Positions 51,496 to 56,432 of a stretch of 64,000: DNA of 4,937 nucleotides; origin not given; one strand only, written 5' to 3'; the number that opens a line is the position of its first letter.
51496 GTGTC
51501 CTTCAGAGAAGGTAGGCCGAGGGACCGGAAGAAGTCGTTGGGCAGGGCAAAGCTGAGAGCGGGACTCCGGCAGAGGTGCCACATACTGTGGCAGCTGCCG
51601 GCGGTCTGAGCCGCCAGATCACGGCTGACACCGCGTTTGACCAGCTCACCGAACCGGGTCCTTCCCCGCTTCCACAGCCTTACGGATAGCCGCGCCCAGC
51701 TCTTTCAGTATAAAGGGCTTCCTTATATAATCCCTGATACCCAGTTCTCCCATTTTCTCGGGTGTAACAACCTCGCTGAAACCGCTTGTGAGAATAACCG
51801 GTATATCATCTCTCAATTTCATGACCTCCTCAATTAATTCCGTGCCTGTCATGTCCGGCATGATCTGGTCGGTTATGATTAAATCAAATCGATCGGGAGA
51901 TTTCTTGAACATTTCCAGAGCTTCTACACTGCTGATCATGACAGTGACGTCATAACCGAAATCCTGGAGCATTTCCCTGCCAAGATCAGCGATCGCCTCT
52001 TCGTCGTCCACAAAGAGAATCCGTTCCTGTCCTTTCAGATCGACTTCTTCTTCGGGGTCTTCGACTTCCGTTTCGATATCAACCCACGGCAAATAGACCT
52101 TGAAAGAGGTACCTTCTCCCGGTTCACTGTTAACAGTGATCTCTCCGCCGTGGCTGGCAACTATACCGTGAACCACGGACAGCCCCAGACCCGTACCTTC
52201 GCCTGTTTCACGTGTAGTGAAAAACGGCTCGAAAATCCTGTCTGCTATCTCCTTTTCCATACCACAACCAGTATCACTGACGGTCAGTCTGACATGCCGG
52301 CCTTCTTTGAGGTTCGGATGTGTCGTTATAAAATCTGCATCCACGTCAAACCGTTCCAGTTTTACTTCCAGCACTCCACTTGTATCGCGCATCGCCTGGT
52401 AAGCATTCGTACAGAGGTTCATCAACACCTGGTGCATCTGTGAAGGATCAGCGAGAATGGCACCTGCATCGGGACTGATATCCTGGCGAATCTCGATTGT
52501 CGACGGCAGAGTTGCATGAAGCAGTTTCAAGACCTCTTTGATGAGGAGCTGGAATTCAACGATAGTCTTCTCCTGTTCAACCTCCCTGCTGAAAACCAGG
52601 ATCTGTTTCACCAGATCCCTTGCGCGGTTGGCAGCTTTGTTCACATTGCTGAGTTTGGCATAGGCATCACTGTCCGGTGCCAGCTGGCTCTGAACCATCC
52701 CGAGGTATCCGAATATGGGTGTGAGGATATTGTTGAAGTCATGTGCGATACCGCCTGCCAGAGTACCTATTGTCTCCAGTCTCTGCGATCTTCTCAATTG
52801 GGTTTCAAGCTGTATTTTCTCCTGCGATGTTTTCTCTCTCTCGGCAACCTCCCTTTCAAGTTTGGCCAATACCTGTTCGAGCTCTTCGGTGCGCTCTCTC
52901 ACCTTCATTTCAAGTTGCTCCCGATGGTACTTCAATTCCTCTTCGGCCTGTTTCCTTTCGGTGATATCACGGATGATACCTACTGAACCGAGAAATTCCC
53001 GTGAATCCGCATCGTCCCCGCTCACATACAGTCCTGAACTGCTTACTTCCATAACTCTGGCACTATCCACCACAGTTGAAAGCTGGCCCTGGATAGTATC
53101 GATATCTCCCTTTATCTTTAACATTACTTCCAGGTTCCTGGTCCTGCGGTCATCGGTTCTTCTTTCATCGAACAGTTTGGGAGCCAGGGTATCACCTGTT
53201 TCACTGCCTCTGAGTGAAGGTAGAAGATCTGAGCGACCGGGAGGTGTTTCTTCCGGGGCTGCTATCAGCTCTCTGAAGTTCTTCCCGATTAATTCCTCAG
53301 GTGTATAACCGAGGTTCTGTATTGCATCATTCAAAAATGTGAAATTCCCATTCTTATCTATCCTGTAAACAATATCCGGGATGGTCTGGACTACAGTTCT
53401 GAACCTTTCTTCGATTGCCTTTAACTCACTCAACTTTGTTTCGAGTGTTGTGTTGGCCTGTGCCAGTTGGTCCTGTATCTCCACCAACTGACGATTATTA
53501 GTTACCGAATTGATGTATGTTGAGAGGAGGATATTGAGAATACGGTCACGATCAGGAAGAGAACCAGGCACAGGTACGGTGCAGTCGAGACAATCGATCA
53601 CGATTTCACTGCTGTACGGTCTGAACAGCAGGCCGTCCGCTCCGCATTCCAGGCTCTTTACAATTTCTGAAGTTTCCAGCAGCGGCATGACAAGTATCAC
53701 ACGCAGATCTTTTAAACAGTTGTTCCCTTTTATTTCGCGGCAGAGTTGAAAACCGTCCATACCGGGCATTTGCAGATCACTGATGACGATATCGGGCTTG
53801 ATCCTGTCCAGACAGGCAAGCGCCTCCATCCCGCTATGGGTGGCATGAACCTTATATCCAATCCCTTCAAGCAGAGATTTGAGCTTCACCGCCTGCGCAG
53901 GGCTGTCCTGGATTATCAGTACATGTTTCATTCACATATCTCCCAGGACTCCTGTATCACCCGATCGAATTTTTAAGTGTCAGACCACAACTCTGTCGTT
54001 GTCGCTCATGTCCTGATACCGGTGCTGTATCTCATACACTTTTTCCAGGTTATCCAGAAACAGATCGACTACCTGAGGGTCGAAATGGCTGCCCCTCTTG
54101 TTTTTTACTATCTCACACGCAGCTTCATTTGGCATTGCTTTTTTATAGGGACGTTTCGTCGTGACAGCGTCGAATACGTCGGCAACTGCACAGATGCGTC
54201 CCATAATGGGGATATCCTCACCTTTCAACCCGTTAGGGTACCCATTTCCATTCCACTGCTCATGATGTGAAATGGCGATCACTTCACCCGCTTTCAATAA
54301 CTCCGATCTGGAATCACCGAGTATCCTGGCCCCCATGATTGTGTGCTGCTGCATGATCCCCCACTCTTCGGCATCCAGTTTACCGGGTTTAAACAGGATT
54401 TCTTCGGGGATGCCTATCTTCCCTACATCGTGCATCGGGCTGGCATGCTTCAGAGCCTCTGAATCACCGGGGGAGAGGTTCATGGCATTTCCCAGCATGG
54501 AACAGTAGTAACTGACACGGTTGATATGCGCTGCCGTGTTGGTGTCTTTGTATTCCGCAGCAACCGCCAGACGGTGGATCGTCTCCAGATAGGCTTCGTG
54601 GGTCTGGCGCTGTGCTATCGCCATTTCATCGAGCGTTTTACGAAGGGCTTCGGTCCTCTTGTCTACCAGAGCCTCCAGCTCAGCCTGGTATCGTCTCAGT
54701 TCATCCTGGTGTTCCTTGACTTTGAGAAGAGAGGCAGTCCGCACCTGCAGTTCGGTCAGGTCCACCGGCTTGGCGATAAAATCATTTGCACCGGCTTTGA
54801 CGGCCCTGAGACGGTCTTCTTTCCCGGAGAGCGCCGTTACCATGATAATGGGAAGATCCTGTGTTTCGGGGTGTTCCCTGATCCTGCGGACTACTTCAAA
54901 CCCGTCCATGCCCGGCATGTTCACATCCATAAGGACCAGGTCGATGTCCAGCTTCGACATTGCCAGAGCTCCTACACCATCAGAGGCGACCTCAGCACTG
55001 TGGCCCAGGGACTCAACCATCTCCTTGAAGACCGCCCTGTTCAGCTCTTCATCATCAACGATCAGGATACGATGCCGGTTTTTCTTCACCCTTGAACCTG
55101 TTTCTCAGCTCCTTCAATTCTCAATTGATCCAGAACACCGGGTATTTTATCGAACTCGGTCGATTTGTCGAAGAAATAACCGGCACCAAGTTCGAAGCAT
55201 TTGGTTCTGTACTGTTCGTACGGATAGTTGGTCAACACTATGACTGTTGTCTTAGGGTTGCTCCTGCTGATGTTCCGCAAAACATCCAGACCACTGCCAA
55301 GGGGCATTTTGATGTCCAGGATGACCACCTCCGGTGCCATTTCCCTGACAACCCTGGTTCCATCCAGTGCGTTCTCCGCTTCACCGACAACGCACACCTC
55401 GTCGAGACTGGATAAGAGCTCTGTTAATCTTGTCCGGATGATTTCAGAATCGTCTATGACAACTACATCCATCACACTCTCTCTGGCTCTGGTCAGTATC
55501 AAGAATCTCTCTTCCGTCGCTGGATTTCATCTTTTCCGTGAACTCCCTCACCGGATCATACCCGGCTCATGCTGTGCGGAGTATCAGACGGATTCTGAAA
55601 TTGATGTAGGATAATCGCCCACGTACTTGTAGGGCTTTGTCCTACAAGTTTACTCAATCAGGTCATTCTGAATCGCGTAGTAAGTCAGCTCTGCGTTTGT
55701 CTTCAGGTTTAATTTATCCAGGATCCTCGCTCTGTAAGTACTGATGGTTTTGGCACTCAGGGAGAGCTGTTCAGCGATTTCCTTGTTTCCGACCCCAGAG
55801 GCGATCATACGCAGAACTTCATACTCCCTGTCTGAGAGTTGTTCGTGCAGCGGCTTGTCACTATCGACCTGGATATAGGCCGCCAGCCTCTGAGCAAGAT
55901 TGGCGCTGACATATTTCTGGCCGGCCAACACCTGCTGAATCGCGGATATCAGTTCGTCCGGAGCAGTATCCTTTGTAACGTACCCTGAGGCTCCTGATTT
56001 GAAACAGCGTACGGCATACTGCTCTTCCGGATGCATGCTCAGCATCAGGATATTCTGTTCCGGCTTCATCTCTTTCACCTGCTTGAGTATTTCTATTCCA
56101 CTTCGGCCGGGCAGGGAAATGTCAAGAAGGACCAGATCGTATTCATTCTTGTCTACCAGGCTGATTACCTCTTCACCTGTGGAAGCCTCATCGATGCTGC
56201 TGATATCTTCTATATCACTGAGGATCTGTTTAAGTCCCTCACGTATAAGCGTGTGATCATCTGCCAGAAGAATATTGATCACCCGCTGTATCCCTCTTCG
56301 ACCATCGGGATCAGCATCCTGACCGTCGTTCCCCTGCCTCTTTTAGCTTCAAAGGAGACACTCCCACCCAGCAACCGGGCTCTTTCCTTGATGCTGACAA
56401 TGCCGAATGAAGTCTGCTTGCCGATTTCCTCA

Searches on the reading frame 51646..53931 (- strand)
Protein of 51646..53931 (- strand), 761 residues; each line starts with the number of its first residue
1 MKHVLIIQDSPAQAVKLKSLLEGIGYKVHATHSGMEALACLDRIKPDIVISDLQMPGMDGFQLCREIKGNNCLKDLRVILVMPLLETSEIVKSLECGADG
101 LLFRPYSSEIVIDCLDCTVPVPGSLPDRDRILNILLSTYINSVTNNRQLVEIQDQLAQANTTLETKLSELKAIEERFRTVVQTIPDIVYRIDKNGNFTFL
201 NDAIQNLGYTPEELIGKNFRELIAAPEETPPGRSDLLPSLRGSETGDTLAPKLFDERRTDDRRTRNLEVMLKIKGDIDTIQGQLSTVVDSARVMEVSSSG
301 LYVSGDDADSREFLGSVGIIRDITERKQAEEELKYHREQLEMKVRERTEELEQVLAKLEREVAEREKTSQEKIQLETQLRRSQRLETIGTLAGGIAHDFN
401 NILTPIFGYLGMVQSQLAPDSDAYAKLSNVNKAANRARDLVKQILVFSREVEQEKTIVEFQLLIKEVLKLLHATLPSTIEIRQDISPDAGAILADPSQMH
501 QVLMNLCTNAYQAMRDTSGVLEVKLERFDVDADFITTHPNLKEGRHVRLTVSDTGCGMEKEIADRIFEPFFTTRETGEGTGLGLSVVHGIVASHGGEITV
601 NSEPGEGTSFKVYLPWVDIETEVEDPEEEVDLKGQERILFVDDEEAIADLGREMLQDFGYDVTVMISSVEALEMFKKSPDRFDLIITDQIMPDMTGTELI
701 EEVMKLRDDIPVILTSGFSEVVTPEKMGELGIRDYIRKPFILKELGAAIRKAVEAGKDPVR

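Call 107: search_protein_families(library=pfam, proteins=[window:51646-53931:-], max_evalue=0.0001)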
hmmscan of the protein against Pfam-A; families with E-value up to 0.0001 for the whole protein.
window:51646-53931:- (761 aa): 7 families
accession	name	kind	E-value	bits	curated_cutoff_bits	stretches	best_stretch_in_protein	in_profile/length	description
PF00072.30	Response_reg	-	3.2e-43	146.8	30.2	2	638-749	1-110/111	Response regulator receiver domain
PF02518.31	HATPase_c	-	7.9e-27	94.3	26.4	1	495-615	2-108/111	Histidine kinase-, DNA gyrase B-, and HSP90-like ATPase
PF00989.32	PAS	-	3.6e-08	33.9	22.6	1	175-272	1-94/113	PAS fold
PF00512.31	HisKA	-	3.5e-07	30.6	26.9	1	390-449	4-62/66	His Kinase A (phospho-acceptor) domain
PF13426.13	PAS_9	-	1.5e-06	28.9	27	1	191-325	7-103/103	PAS domain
PF08448.16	PAS_4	-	1.8e-06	28.6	23.1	0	183-230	3-50/110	PAS fold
PF23198.2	PDE8A_N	-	5.4e-05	23.6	29.6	0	22-83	31-93/147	PDE8A-like, N-terminal domain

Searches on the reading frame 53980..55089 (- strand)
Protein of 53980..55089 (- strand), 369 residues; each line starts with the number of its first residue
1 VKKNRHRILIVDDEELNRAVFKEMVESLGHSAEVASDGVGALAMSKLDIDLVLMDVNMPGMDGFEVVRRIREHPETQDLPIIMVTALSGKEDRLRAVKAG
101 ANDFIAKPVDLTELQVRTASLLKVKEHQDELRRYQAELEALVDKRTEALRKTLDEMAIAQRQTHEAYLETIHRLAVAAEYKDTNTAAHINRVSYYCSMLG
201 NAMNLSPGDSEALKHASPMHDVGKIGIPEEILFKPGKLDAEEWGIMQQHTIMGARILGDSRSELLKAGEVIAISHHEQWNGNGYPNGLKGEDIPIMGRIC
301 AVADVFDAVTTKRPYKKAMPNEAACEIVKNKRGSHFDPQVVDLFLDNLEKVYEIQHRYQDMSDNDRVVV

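Call 107: search_protein_families(library=pfam, proteins=[window:53980-55089:-], max_evalue=0.0001)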
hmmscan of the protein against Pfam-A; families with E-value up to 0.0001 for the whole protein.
window:53980-55089:- (369 aa): 3 families
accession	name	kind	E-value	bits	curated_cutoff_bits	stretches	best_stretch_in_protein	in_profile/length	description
PF13487.12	HD_5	-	9.6e-34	117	27.2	1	181-340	10-170/170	HD domain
PF00072.30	Response_reg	-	4.2e-30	104.6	30.2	1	8-116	1-108/111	Response regulator receiver domain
PF01966.28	HD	-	1.2e-15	58.3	22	1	186-308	2-115/116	HD domain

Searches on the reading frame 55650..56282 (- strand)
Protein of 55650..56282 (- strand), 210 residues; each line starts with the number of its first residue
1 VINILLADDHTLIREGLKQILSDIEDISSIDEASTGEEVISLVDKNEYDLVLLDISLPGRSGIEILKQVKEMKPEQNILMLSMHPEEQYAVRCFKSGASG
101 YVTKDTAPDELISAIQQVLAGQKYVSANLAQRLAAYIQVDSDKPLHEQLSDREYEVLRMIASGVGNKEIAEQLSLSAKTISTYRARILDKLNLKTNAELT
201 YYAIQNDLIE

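Call 107: search_protein_families(library=pfam, proteins=[window:55650-56282:-], max_evalue=0.0001)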
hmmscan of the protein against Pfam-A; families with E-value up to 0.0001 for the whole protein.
window:55650-56282:- (210 aa): 3 families
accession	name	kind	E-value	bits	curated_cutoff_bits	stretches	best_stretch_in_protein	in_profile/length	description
PF00072.30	Response_reg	-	1e-30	106.6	30.2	1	4-116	1-111/111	Response regulator receiver domain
PF00196.25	GerE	-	1.4e-19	69.9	23.5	1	148-203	2-57/57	Bacterial regulatory proteins, luxR family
PF08281.18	Sigma70_r4_2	-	2.2e-05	24.4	25.7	1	146-191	8-54/54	Sigma-70, region 4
